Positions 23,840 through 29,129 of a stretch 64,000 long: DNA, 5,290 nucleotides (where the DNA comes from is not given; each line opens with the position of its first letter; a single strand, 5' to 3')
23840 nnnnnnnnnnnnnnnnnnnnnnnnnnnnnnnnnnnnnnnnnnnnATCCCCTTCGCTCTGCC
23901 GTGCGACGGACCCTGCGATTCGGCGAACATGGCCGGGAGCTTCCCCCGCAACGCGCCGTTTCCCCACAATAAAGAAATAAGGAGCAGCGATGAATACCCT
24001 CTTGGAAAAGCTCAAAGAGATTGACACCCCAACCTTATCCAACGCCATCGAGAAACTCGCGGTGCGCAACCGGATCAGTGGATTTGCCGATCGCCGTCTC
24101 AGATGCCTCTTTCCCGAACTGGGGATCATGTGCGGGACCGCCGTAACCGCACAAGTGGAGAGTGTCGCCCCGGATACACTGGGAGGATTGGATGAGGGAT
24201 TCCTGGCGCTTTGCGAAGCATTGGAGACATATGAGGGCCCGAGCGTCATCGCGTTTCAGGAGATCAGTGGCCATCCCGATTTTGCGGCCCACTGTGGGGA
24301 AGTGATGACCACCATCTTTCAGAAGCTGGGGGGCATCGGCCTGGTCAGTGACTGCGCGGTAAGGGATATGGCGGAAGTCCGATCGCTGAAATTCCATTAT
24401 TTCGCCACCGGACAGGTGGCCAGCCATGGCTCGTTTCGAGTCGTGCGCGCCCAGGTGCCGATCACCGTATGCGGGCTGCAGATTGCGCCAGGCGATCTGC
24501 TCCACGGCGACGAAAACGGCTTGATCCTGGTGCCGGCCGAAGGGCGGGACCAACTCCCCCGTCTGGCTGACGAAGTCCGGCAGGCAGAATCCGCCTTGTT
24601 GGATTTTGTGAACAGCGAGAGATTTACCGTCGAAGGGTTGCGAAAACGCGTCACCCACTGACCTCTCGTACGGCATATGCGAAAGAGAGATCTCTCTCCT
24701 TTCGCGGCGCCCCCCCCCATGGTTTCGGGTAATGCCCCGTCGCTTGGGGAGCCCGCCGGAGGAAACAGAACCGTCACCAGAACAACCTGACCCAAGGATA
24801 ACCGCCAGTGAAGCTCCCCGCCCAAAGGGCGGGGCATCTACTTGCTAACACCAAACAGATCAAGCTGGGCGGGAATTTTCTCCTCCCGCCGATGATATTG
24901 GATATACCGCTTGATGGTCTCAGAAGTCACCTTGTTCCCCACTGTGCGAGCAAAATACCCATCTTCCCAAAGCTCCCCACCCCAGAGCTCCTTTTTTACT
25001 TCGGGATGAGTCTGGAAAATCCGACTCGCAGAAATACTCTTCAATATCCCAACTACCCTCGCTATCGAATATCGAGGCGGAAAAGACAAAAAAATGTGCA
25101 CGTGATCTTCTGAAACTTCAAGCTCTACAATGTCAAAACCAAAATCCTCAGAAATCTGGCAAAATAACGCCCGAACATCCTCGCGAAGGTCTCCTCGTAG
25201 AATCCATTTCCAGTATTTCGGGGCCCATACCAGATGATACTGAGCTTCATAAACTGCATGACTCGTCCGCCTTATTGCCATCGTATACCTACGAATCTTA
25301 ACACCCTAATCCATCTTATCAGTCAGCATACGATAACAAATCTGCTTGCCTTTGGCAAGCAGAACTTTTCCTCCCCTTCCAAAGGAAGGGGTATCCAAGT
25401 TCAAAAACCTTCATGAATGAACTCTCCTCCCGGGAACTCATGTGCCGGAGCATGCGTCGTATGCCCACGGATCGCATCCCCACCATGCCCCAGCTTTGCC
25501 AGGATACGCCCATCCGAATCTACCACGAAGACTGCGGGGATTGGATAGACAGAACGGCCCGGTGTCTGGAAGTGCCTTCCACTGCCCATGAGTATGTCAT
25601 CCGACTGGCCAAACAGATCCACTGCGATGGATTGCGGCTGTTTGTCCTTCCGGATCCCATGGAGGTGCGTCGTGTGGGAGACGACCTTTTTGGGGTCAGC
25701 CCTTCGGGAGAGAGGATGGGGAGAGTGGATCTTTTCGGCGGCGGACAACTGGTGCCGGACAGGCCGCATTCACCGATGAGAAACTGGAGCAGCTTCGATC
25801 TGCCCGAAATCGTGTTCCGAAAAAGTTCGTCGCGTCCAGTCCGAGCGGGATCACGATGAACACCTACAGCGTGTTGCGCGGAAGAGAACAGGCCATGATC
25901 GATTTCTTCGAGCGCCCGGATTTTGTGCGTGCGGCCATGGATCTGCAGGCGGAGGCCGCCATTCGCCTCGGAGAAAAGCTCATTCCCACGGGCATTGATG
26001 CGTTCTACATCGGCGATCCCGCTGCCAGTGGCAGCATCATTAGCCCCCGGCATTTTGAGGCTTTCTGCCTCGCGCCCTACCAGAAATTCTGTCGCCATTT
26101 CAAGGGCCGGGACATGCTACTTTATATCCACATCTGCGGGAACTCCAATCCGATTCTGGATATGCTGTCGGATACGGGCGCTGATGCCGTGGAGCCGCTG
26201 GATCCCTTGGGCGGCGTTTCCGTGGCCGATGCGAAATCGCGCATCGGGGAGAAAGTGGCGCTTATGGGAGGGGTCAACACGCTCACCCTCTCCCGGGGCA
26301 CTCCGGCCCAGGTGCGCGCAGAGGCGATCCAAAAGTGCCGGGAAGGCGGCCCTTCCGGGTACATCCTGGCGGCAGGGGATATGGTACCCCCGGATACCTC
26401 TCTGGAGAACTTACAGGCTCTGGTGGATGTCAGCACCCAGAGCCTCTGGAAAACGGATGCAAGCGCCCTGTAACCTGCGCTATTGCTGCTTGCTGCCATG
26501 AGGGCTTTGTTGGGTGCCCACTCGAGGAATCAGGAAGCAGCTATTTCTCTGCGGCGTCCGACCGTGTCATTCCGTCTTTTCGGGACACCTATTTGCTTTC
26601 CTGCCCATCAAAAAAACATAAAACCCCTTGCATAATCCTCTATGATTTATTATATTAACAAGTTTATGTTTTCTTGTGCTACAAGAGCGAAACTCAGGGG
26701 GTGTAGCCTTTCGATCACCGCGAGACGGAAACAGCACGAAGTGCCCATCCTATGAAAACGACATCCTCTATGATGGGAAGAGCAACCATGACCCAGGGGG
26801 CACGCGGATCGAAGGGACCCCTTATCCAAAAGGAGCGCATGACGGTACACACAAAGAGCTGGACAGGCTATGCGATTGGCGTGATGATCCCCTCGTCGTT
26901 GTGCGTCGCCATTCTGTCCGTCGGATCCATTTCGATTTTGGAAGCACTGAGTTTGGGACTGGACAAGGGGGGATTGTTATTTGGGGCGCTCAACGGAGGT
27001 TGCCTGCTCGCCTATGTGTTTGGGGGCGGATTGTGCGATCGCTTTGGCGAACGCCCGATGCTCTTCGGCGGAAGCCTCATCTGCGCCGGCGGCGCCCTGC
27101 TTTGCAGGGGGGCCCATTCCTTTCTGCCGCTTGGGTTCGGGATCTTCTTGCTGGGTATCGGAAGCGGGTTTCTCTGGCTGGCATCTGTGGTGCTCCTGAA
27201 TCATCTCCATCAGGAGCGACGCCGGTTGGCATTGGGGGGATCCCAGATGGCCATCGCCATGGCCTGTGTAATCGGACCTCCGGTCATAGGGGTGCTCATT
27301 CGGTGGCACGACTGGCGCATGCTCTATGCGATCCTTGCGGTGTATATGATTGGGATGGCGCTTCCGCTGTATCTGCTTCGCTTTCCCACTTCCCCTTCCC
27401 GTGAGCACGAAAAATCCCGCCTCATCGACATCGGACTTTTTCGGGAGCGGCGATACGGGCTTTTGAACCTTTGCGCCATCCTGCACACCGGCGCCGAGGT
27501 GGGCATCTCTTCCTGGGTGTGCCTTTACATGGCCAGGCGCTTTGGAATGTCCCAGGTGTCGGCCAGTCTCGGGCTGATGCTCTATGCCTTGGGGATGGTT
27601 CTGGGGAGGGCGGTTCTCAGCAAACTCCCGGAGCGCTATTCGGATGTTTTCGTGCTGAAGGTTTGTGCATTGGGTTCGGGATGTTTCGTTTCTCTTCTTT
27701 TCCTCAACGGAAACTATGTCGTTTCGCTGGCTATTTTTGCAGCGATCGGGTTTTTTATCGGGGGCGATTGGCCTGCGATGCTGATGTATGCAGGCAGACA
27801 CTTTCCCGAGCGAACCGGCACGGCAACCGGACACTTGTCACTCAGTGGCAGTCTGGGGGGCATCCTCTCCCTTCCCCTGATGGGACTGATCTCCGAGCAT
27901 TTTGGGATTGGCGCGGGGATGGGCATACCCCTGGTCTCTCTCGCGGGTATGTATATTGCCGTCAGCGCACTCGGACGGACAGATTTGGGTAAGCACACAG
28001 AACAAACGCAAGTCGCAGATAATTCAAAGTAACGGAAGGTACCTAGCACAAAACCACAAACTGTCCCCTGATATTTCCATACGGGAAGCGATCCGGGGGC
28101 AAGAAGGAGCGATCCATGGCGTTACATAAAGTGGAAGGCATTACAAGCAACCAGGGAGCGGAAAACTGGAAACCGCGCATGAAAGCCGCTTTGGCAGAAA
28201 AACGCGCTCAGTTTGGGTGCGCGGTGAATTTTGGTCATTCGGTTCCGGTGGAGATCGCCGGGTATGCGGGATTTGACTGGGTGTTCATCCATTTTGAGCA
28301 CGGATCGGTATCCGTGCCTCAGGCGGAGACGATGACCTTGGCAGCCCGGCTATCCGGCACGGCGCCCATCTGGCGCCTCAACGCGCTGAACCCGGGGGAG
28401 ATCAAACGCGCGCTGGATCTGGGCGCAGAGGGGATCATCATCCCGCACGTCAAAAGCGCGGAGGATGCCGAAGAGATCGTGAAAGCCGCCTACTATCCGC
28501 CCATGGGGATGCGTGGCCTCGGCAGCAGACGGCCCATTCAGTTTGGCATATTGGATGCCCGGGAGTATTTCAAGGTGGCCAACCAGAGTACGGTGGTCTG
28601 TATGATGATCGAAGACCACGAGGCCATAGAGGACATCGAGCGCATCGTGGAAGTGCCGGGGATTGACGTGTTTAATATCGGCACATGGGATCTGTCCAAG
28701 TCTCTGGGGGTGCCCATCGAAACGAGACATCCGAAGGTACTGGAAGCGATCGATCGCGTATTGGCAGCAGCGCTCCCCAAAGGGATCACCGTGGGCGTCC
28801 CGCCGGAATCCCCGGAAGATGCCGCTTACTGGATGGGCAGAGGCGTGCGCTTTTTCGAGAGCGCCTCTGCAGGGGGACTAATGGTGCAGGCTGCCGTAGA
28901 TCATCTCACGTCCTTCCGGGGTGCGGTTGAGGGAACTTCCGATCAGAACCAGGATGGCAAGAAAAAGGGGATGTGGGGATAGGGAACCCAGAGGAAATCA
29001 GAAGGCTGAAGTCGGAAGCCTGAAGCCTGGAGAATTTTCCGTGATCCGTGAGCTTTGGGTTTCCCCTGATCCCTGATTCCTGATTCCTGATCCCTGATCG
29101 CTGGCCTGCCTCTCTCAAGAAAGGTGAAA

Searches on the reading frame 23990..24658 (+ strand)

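Call 77: search_protein_families(library=pfam, proteins=[window:23990-24658:+], max_evalue=0.001)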
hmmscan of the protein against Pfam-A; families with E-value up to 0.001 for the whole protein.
window:23990-24658:+ (223 aa): 1 family
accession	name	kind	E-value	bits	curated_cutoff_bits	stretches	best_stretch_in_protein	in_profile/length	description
PF03737.21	RraA-like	-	1.3e-21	77.9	24.5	1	14-179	2-151/152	Aldolase/RraA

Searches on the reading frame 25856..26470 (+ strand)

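Call 77: search_protein_families(library=pfam, proteins=[window:25856-26470:+], max_evalue=0.001)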
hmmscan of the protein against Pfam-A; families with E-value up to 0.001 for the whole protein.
window:25856-26470:+ (205 aa): 1 family
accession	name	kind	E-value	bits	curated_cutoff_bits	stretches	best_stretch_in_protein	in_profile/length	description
PF01208.23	URO-D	-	2.3e-33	116.1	23.9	1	8-192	160-342/346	Uroporphyrinogen decarboxylase (URO-D)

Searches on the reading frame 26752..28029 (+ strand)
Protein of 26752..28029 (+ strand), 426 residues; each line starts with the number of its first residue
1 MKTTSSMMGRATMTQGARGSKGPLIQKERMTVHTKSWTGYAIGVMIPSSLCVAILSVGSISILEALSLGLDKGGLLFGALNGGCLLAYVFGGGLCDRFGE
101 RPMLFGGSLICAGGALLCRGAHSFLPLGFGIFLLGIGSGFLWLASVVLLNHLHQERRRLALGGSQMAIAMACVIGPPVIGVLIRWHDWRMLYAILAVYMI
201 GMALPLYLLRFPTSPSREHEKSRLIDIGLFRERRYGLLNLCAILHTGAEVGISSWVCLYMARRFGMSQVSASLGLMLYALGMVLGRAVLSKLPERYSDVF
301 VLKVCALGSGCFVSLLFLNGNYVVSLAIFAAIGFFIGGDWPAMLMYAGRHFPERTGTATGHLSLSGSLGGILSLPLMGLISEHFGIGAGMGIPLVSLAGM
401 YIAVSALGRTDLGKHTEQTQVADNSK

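Call 77: search_protein_families(library=pfam, proteins=[window:26752-28029:+], max_evalue=0.001)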
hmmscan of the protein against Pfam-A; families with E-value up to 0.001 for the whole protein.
window:26752-28029:+ (426 aa): 1 family
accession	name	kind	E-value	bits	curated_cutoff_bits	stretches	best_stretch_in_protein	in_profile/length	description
PF07690.21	MFS_1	-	3.8e-36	125.2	33.4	2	52-234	12-203/347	Major Facilitator Superfamily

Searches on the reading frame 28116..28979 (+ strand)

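Call 77: search_protein_families(library=pfam, proteins=[window:28116-28979:+], max_evalue=0.001)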
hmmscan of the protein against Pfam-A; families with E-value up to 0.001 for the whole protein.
window:28116-28979:+ (288 aa): 1 family
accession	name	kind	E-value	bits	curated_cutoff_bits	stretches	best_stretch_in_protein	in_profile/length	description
PF03328.21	HpcH_HpaI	-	6.1e-31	107.9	25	1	45-228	14-190/221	HpcH/HpaI aldolase/citrate lyase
